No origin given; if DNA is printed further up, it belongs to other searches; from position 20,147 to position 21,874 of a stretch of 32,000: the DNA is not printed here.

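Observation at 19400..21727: Intact cysteine synthase fused in-frame to a complete CysRS whose ATP-handling signature motifs are degenerate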

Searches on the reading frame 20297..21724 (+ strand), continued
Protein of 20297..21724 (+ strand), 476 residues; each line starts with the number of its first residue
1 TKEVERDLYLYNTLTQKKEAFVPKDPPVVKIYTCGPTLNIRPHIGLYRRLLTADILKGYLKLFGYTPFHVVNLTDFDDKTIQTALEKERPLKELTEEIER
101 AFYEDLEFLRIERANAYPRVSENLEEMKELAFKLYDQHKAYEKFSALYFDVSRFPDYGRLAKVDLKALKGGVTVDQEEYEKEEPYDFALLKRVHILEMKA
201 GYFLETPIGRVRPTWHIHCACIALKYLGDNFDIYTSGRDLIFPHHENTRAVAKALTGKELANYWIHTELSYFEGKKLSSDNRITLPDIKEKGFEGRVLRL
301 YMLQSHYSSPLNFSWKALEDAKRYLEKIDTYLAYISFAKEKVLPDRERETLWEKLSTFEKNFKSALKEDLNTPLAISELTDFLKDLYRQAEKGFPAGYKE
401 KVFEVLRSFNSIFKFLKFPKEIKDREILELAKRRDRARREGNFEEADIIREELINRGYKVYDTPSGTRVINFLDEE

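Call 46: find_homologous_proteins(query=P0126, max_evalue=1e-30)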
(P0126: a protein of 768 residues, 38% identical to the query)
Query P0126 (768 aa): 7990 proteins with E <= 1e-30 among 8000 candidates; the best 120 are listed.
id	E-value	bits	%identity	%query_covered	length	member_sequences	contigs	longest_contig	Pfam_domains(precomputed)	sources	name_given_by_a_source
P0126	0.0e+0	1723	100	100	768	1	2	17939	PF09334.18,PF01406.26,PF00291.32,PF01921.25,PF00133.29,PF09190.18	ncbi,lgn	ncbi:MAG: cysteine--tRNA ligase [Nanoarchaeota archaeon]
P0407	0.0e+0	1585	91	100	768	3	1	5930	PF09334.18,PF01406.26,PF00291.32,PF01921.25,PF00133.29,PF09190.18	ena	-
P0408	0.0e+0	1524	87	100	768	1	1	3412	PF09334.18,PF01406.26,PF00291.32,PF01921.25,PF00133.29,PF09190.18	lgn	-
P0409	0.0e+0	1356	76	100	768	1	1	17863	PF09334.18,PF01406.26,PF00291.32,PF01921.25,PF00133.29,PF09190.18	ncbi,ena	-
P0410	0.0e+0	1308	74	100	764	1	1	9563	PF09334.18,PF01406.26,PF00291.32,PF01921.25,PF00133.29,PF09190.18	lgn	-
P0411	0.0e+0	1306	74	100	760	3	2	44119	PF09334.18,PF01406.26,PF00291.32,PF01921.25,PF00133.29,PF09190.18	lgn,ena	-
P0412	0.0e+0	1302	73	100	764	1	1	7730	PF09334.18,PF01406.26,PF00291.32,PF01921.25,PF00133.29,PF09190.18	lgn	-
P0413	0.0e+0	1300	73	100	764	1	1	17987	PF09334.18,PF01406.26,PF00291.32,PF01921.25,PF00133.29,PF09190.18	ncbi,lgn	ncbi:MAG: cysteine--tRNA ligase [Nanoarchaeota archaeon]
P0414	0.0e+0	1274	72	100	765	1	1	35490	PF09334.18,PF01406.26,PF00291.32,PF00133.29,PF09190.18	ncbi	ncbi:MAG: cysteine--tRNA ligase [Nanobdellota archaeon]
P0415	0.0e+0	1200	68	99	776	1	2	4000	PF09334.18,PF01406.26,PF00291.32,PF01921.25,PF00133.29,PF09190.18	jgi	jgi:cysteinyl-tRNA synthetase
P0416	0.0e+0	1182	67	100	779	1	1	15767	PF09334.18,PF01406.26,PF00291.32,PF01921.25,PF00133.29,PF09190.18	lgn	-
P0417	0.0e+0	1159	66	99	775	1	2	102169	PF09334.18,PF01406.26,PF00291.32,PF01921.25,PF00133.29,PF09190.18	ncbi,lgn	ncbi:MAG: cysteine--tRNA ligase [Candidatus Woesearchaeota archaeon]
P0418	0.0e+0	1157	66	100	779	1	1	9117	PF09334.18,PF01406.26,PF23493.2,PF00291.32,PF01921.25,PF00133.29,PF09190.18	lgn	-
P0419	0.0e+0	1134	64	100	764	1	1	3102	PF09334.18,PF01406.26,PF23493.2,PF00291.32,PF01921.25,PF00133.29,PF09190.18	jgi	jgi:cysteinyl-tRNA synthetase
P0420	0.0e+0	1125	64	100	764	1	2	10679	PF09334.18,PF01406.26,PF23493.2,PF00291.32,PF01921.25,PF00133.29,PF09190.18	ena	-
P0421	0.0e+0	1111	63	100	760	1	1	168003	PF09334.18,PF01406.26,PF23493.2,PF00291.32,PF01921.25,PF00133.29,PF09190.18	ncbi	-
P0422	0.0e+0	1059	58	100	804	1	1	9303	PF09334.18,PF01406.26,PF23493.2,PF00291.32,PF01921.25,PF00133.29,PF09190.18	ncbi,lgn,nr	ncbi:cysteine--tRNA ligase [Candidatus Woesearchaeota archaeon]|nr:cysteine--tRNA ligase [Candidatus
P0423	0.0e+0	1047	58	100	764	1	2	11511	PF09334.18,PF01406.26,PF23493.2,PF00291.32,PF01921.25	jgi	jgi:cysteinyl-tRNA synthetase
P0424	1.3e-243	829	49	100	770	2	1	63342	PF09334.18,PF01406.26,PF23493.2,PF00291.32,PF01921.25,PF00133.29,PF09190.18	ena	-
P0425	4.0e-243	827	49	100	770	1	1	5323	PF09334.18,PF01406.26,PF23493.2,PF00291.32,PF01921.25,PF00133.29,PF09190.18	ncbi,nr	ncbi:MAG: cysteine--tRNA ligase [Candidatus Desulfofervidaceae bacterium]|nr:cysteine--tRNA ligase [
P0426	6.2e-243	826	48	100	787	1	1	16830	PF09334.18,PF01406.26,PF23493.2,PF00291.32,PF09190.18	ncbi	-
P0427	3.4e-242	824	49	100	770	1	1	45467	PF09334.18,PF01406.26,PF23493.2,PF00291.32,PF01921.25,PF00133.29,PF09190.18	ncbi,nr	ncbi:MAG: cysteine--tRNA ligase [Candidatus Desulfofervidaceae bacterium]|nr:cysteine--tRNA ligase [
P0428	5.5e-242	823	49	99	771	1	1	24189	PF09334.18,PF01406.26,PF23493.2,PF00291.32,PF01921.25,PF00133.29,PF09190.18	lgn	-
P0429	3.4e-241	821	49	99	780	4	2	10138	PF09334.18,PF01406.26,PF23493.2,PF00291.32,PF09190.18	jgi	jgi:cysteinyl-tRNA synthetase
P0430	4.1e-240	817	48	99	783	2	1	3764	PF09334.18,PF01406.26,PF23493.2,PF00291.32,PF09190.18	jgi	jgi:cysteinyl-tRNA synthetase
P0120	6.4e-239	813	48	100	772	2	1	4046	PF09334.18,PF01406.26,PF23493.2,PF00291.32,PF09190.18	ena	-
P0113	6.4e-239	813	48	100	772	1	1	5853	PF09334.18,PF01406.26,PF23493.2,PF00291.32,PF09190.18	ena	-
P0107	6.6e-239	813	48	100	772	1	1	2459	PF09334.18,PF01406.26,PF23493.2,PF00291.32,PF01921.25,PF09190.18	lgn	-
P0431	1.8e-238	812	48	100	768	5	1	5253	PF09334.18,PF01406.26,PF23493.2,PF00291.32,PF00133.29,PF09190.18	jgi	-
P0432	3.1e-238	811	48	100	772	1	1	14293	PF09334.18,PF01406.26,PF23493.2,PF00291.32,PF01921.25,PF09190.18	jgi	-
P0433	4.3e-238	810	48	100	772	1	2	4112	PF09334.18,PF01406.26,PF23493.2,PF00291.32,PF09190.18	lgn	-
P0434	4.4e-238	810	48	100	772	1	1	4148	PF09334.18,PF01406.26,PF23493.2,PF00291.32,PF09190.18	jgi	-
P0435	4.5e-238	810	48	100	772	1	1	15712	PF09334.18,PF01406.26,PF23493.2,PF00291.32,PF09190.18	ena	-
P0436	7.2e-238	810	49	99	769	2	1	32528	PF09334.18,PF01406.26,PF23493.2,PF00291.32,PF01921.25,PF00133.29,PF09190.18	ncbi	-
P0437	1.3e-237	809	48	99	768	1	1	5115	PF09334.18,PF01406.26,PF00291.32,PF09190.18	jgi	-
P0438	2.9e-237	808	48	99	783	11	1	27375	PF09334.18,PF01406.26,PF23493.2,PF00291.32,PF09190.18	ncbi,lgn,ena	-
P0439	7.0e-237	806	48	99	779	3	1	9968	PF09334.18,PF01406.26,PF23493.2,PF00291.32,PF09190.18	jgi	-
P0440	8.4e-237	806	48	99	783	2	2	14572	PF09334.18,PF01406.26,PF23493.2,PF00291.32,PF09190.18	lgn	-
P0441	1.0e-236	806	48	99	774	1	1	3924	PF09334.18,PF01406.26,PF23493.2,PF00291.32,PF01921.25,PF00750.26,PF09190.18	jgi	jgi:cysteinyl-tRNA synthetase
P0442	1.5e-236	805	49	100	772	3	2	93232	PF09334.18,PF01406.26,PF23493.2,PF00291.32,PF01921.25,PF00133.29,PF09190.18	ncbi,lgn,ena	-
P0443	4.9e-236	804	48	99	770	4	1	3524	PF09334.18,PF01406.26,PF23493.2,PF00291.32,PF01921.25,PF00133.29,PF09190.18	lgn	-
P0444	1.6e-235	802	48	100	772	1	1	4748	PF09334.18,PF01406.26,PF23493.2,PF00291.32,PF09190.18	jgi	-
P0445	1.9e-235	802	47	99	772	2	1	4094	PF09334.18,PF01406.26,PF23493.2,PF00291.32,PF09190.18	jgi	-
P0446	4.6e-235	800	47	99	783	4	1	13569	PF09334.18,PF01406.26,PF23493.2,PF00291.32,PF09190.18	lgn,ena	-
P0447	8.3e-235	800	48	99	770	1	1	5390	PF09334.18,PF01406.26,PF23493.2,PF00291.32,PF01921.25,PF00133.29,PF09190.18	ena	-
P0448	1.2e-234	799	48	99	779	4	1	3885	PF09334.18,PF01406.26,PF23493.2,PF00291.32,PF09190.18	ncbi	ncbi:MAG: cysteine--tRNA ligase [Pseudomonadota bacterium]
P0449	2.9e-234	798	48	99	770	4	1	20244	PF09334.18,PF01406.26,PF23493.2,PF00291.32,PF01921.25,PF00133.29,PF09190.18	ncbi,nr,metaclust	ncbi:MAG: cysteinyl-tRNA synthetase [Syntrophobacter sp. DG_60]|nr:MAG: cysteinyl-tRNA synthetase [S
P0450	6.3e-234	797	47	100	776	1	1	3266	PF09334.18,PF01406.26,PF23493.2,PF00291.32,PF01921.25,PF09190.18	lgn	-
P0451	7.9e-234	796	47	99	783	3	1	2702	PF09334.18,PF01406.26,PF23493.2,PF00291.32,PF09190.18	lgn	-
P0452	1.1e-233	796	47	99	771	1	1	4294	PF09334.18,PF01406.26,PF23493.2,PF00291.32,PF01921.25,PF09190.18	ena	-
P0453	1.2e-233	796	47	100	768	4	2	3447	PF09334.18,PF01406.26,PF23493.2,PF00291.32,PF01921.25,PF00133.29,PF09190.18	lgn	-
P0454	1.3e-233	796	48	99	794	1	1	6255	PF09334.18,PF01406.26,PF23493.2,PF00291.32,PF09190.18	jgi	jgi:cysteinyl-tRNA synthetase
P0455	1.6e-233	795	47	99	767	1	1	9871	PF09334.18,PF01406.26,PF00291.32,PF01921.25,PF00133.29,PF09190.18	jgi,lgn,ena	-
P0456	1.6e-233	795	47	99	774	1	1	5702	PF09334.18,PF01406.26,PF23493.2,PF00291.32,PF09190.18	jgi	-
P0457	6.0e-233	793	48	99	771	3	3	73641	PF09334.18,PF01406.26,PF00291.32,PF01921.25,PF00133.29,PF09190.18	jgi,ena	-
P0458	7.4e-233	793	47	100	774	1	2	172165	PF09334.18,PF01406.26,PF00291.32,PF09190.18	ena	-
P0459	8.0e-233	793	47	99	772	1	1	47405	PF09334.18,PF01406.26,PF23493.2,PF00291.32,PF09190.18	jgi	jgi:cysteinyl-tRNA synthetase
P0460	8.8e-233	793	47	99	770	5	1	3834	PF09334.18,PF01406.26,PF23493.2,PF00291.32,PF09190.18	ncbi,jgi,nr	ncbi:MAG: cysteine--tRNA ligase [Deltaproteobacteria bacterium]|nr:cysteine--tRNA ligase [Deltaprote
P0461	9.9e-233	793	48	99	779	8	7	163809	PF09334.18,PF01406.26,PF23493.2,PF00291.32,PF09190.18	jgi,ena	jgi:cysteinyl-tRNA synthetase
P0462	1.6e-232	792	46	99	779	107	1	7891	PF09334.18,PF01406.26,PF23493.2,PF00291.32,PF01921.25,PF09190.18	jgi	jgi:cysteinyl-tRNA synthetase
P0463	3.0e-232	791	46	99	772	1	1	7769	PF09334.18,PF01406.26,PF00291.32,PF01921.25,PF09190.18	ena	-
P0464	4.0e-232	791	48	99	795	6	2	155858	PF09334.18,PF01406.26,PF23493.2,PF00291.32,PF09190.18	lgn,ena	-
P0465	4.9e-232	790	47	99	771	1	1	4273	PF01406.26,PF23493.2,PF00291.32,PF09190.18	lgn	-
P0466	1.1e-231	789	46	99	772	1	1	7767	PF09334.18,PF01406.26,PF00291.32,PF01921.25,PF09190.18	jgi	jgi:cysteinyl-tRNA synthetase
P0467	1.2e-231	789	47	99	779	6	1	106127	PF09334.18,PF01406.26,PF23493.2,PF00291.32,PF09190.18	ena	-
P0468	1.2e-231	789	47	99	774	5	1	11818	PF09334.18,PF01406.26,PF23493.2,PF00291.32,PF09190.18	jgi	-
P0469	1.4e-231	789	47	99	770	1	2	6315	PF09334.18,PF01406.26,PF00291.32,PF00133.29,PF09190.18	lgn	-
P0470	1.6e-231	789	47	99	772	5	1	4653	PF09334.18,PF01406.26,PF23493.2,PF00291.32,PF09190.18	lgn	-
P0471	1.8e-231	789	47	99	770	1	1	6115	PF09334.18,PF01406.26,PF23493.2,PF00291.32,PF09190.18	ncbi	-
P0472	3.1e-231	788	47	99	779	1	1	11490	PF09334.18,PF01406.26,PF23493.2,PF00291.32,PF09190.18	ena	-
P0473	3.3e-231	788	47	99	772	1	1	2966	PF09334.18,PF01406.26,PF23493.2,PF00291.32,PF09190.18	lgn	-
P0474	3.9e-231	787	47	99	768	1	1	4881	PF09334.18,PF01406.26,PF23493.2,PF00291.32,PF09190.18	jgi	jgi:cysteinyl-tRNA synthetase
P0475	4.6e-231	787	47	99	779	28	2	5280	PF09334.18,PF01406.26,PF23493.2,PF00291.32,PF09190.18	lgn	-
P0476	4.7e-231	787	47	100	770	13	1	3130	PF01406.26,PF23493.2,PF00291.32,PF09190.18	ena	-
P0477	4.8e-231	787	50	100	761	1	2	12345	PF09334.18,PF01406.26,PF23493.2,PF00291.32,PF01921.25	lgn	-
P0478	5.0e-231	787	47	99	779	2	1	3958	PF09334.18,PF01406.26,PF23493.2,PF00291.32,PF01921.25,PF09190.18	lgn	-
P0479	5.2e-231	787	47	99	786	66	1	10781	PF09334.18,PF01406.26,PF23493.2,PF00291.32,PF01921.25,PF09190.18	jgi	-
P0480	6.0e-231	787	47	99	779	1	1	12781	PF09334.18,PF01406.26,PF23493.2,PF00291.32,PF09190.18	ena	-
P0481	6.2e-231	787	47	99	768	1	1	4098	PF09334.18,PF01406.26,PF23493.2,PF00291.32,PF09190.18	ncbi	-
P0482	1.1e-230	786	46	100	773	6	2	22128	PF09334.18,PF01406.26,PF23493.2,PF00291.32,PF01921.25,PF00133.29,PF09190.18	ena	-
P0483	2.0e-230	785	47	99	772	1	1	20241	PF09334.18,PF01406.26,PF23493.2,PF00291.32,PF09190.18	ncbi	ncbi:cysteine--tRNA ligase [Thermodesulfobacteriota bacterium]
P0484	2.7e-230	785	47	100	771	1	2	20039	PF09334.18,PF01406.26,PF23493.2,PF00291.32,PF09190.18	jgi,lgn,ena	-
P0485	3.2e-230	784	47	100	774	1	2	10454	PF09334.18,PF01406.26,PF23493.2,PF00291.32,PF09190.18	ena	-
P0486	3.3e-230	784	47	99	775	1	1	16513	PF09334.18,PF01406.26,PF23493.2,PF00291.32,PF09190.18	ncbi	ncbi:cysteine--tRNA ligase, partial [Thermodesulfobacteriota bacterium]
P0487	3.5e-230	784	47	99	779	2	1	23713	PF09334.18,PF01406.26,PF23493.2,PF00291.32,PF09190.18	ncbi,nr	ncbi:MAG: cysteine--tRNA ligase [Deltaproteobacteria bacterium]|nr:cysteine--tRNA ligase [Deltaprote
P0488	4.1e-230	784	47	99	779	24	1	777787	PF09334.18,PF01406.26,PF23493.2,PF00291.32,PF01921.25,PF09190.18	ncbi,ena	-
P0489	4.5e-230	784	46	99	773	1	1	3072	PF09334.18,PF01406.26,PF23493.2,PF00291.32,PF09190.18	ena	-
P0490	4.5e-230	784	47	99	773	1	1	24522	PF09334.18,PF01406.26,PF23493.2,PF00291.32,PF00750.26,PF09190.18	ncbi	-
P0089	5.1e-230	784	49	99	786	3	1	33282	PF09334.18,PF01406.26,PF23493.2,PF00291.32,PF01921.25,PF00133.29,PF09190.18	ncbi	-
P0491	6.1e-230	783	47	99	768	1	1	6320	PF09334.18,PF01406.26,PF23493.2,PF00291.32,PF09190.18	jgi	-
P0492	6.3e-230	783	46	99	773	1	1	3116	PF09334.18,PF01406.26,PF23493.2,PF00291.32,PF09190.18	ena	-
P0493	8.3e-230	783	47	99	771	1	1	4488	PF09334.18,PF01406.26,PF23493.2,PF00291.32,PF09190.18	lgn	-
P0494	1.0e-229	783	47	99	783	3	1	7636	PF09334.18,PF01406.26,PF23493.2,PF00291.32,PF09190.18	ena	-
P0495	1.0e-229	783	47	99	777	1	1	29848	PF09334.18,PF01406.26,PF23493.2,PF00291.32,PF00133.29,PF09190.18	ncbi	ncbi:cysteine--tRNA ligase [Thermodesulfobacteriota bacterium]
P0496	1.0e-229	783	46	100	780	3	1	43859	PF09334.18,PF01406.26,PF23493.2,PF00291.32,PF09190.18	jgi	jgi:cysteinyl-tRNA synthetase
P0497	1.6e-229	782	47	99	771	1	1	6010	PF09334.18,PF01406.26,PF23493.2,PF00291.32,PF09190.18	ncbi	-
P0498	1.7e-229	782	48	99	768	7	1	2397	PF09334.18,PF01406.26,PF00291.32,PF01921.25,PF09190.18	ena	-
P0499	2.3e-229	782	47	100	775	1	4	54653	PF09334.18,PF01406.26,PF23493.2,PF00291.32,PF09190.18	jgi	-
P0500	2.5e-229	781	47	100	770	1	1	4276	PF09334.18,PF01406.26,PF00291.32,PF09190.18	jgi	-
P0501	2.8e-229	781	47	99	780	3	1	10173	PF09334.18,PF01406.26,PF23493.2,PF00291.32,PF09190.18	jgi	jgi:cysteinyl-tRNA synthetase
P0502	4.0e-229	781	46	99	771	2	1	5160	PF09334.18,PF01406.26,PF00291.32,PF01921.25,PF09190.18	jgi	jgi:cysteinyl-tRNA synthetase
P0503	4.1e-229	781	46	100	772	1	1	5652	PF09334.18,PF01406.26,PF23493.2,PF00291.32,PF00750.26,PF09190.18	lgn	-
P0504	5.6e-229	780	47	99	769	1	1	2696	PF09334.18,PF01406.26,PF00291.32,PF09190.18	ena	-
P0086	6.6e-229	780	48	99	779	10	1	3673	PF09334.18,PF01406.26,PF23493.2,PF00291.32,PF01921.25,PF00133.29,PF09190.18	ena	-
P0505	6.9e-229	780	46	99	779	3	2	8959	PF09334.18,PF01406.26,PF23493.2,PF00291.32,PF09190.18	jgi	jgi:cysteinyl-tRNA synthetase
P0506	7.0e-229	780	47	99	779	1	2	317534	PF09334.18,PF01406.26,PF23493.2,PF00291.32,PF09190.18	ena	-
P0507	7.7e-229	780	47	100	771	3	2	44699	PF09334.18,PF01406.26,PF23493.2,PF00291.32,PF09190.18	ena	-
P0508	8.0e-229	780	48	99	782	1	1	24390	PF01406.26,PF23493.2,PF00291.32,PF09190.18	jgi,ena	-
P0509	1.2e-228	779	46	100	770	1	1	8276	PF09334.18,PF01406.26,PF23493.2,PF00291.32,PF09190.18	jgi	-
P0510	1.2e-228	779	47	99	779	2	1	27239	PF09334.18,PF01406.26,PF23493.2,PF00291.32,PF09190.18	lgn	-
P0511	1.2e-228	779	47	99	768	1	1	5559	PF09334.18,PF01406.26,PF23493.2,PF00291.32,PF01921.25,PF09190.18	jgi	jgi:cysteinyl-tRNA synthetase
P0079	1.5e-228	779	49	99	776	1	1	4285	PF09334.18,PF01406.26,PF23493.2,PF00291.32,PF09190.18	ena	-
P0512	1.9e-228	778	46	99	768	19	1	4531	PF09334.18,PF01406.26,PF23493.2,PF00291.32,PF09190.18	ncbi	-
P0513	2.2e-228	778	47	98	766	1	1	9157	PF09334.18,PF01406.26,PF23493.2,PF00291.32,PF09190.18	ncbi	ncbi:cysteine--tRNA ligase, partial [Thermodesulfobacteriota bacterium]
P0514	3.2e-228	778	47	99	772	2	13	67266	PF09334.18,PF01406.26,PF00291.32,PF09190.18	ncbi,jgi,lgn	-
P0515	3.6e-228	778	46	100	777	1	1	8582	PF09334.18,PF01406.26,PF00291.32,PF09190.18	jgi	jgi:cysteinyl-tRNA synthetase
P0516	3.7e-228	778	47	99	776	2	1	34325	PF09334.18,PF01406.26,PF23493.2,PF00291.32,PF09190.18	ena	-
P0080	3.9e-228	777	48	99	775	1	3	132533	PF09334.18,PF01406.26,PF23493.2,PF00291.32,PF01921.25,PF00133.29,PF09190.18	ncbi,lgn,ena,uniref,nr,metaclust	ncbi:cysteine--tRNA ligase [Thermodesulfatator atlanticus]|uniref:cysteine--tRNA ligase n=1 Tax=Ther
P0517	4.4e-228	777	46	99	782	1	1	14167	PF09334.18,PF01406.26,PF23493.2,PF00291.32,PF01921.25,PF09190.18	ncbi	ncbi:MAG: cysteine--tRNA ligase [Pseudomonadota bacterium]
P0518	4.9e-228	777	47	99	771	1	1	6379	PF09334.18,PF01406.26,PF00291.32,PF09190.18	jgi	jgi:cysteinyl-tRNA synthetase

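Call 50: list_cluster_members(proteins=[P0154, P0189, P0148, P0197, P0193, P0198, P0138, P0188, P0160, P0231])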
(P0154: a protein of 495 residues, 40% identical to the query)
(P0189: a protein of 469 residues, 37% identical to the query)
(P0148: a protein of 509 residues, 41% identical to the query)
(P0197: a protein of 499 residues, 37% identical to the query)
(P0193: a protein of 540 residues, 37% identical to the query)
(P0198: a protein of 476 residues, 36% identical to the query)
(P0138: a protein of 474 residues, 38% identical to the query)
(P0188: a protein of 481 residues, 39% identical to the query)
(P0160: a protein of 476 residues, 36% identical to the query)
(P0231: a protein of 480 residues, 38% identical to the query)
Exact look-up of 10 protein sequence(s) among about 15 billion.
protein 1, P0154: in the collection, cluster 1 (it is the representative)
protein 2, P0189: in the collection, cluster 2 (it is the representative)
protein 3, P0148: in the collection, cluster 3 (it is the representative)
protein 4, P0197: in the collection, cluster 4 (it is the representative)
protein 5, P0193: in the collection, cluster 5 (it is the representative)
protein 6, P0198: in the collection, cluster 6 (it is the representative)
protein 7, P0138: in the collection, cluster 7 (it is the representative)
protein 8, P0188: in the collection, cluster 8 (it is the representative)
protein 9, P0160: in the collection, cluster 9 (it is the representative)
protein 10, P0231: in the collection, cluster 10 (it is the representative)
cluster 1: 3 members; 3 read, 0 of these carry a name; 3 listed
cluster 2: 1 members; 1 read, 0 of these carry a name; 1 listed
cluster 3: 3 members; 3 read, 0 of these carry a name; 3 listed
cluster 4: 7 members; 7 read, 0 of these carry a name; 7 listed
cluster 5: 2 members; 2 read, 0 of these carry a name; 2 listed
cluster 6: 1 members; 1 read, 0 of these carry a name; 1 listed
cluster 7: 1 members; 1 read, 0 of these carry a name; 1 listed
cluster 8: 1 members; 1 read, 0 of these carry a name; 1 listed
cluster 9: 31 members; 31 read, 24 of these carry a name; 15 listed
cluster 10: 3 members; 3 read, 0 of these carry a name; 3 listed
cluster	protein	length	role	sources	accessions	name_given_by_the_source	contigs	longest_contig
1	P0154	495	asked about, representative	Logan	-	-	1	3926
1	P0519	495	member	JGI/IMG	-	-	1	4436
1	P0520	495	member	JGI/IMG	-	-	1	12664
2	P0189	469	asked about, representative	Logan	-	-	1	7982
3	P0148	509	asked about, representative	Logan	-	-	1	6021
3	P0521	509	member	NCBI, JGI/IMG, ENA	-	-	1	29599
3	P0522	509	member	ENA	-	-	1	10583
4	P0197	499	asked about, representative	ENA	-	-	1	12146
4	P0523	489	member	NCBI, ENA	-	-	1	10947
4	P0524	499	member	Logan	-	-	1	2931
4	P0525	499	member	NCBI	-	-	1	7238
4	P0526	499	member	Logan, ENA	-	-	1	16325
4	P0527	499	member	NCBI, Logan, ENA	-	-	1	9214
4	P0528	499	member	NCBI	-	-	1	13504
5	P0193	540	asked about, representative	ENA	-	-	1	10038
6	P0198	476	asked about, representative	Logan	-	-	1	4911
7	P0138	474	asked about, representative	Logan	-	-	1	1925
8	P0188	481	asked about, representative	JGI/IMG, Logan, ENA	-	-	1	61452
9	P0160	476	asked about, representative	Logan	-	-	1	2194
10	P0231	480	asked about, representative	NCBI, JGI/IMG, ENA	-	-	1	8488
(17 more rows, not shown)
